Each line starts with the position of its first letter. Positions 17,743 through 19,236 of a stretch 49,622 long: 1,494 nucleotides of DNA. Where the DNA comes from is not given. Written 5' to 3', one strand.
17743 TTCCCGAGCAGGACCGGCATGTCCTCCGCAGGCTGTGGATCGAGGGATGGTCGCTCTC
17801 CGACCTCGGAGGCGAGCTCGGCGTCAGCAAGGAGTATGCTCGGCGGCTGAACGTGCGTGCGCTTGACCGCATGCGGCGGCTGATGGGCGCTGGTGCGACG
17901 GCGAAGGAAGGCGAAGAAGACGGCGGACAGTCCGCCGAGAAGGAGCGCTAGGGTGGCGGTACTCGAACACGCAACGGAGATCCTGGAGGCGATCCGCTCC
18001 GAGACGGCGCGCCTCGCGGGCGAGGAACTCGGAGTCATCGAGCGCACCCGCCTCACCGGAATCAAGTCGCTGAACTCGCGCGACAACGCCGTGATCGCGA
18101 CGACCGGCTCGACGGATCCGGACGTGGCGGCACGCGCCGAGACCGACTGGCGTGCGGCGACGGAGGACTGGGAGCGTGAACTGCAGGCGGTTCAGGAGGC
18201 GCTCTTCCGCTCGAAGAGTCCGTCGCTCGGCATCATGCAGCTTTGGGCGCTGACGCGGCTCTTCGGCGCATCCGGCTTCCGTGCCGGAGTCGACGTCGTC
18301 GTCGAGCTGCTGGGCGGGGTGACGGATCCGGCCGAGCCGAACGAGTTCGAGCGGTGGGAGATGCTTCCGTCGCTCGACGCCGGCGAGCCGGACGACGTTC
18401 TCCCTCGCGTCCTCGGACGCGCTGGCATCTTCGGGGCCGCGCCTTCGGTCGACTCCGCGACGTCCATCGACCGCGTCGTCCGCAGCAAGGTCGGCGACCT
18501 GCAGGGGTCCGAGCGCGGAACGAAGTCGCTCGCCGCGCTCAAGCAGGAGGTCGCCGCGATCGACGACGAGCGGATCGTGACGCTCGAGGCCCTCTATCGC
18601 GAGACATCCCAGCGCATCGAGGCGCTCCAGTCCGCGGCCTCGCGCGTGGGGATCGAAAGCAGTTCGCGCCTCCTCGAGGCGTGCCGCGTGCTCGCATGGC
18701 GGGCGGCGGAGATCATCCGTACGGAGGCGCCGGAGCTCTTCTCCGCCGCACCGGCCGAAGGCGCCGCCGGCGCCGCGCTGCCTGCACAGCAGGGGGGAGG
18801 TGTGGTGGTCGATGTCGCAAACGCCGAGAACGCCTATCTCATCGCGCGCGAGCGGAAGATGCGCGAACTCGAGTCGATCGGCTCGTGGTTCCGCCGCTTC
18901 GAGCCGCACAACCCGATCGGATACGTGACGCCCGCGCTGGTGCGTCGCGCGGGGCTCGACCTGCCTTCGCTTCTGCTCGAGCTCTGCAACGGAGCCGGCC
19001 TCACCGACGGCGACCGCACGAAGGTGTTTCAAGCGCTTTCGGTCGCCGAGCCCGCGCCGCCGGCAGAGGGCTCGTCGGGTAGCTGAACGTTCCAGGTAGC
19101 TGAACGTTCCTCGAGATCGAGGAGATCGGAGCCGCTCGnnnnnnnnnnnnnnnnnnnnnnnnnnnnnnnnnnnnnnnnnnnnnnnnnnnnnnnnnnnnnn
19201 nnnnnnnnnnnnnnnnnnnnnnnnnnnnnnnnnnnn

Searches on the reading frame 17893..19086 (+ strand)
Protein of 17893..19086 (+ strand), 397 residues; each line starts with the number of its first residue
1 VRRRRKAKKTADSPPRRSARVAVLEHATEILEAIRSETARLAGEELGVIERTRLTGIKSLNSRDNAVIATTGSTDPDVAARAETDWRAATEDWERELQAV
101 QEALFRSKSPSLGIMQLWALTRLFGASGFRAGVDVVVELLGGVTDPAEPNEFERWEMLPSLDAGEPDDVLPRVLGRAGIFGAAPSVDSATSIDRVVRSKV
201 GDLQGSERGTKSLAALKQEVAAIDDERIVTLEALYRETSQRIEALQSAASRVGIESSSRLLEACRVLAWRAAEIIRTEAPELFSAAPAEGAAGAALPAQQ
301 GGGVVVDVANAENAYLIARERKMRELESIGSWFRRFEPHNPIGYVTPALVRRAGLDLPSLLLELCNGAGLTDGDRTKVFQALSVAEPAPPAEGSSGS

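Call 3: search_protein_families(library=pfam, proteins=[window:17893-19086:+], max_evalue=1)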
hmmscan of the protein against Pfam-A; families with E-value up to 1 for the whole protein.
window:17893-19086:+ (397 aa): 1 family
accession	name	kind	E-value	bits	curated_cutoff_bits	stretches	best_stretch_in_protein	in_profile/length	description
PF06812.17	ImpA_N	-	0.0057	17.2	26.9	1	86-142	36-93/119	ImpA, N-terminal, type VI secretion system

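Call 4: search_protein_families(library=ncbifam, proteins=[window:17893-19086:+], max_evalue=1)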
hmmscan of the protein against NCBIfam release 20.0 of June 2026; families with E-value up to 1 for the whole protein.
window:17893-19086:+ (397 aa): 1 family
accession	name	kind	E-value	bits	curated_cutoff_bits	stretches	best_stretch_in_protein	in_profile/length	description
TIGR03363.1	VI_chp_8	equivalog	4.8e-10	39.6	160.85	1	79-366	38-340/353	type VI secretion system protein TssA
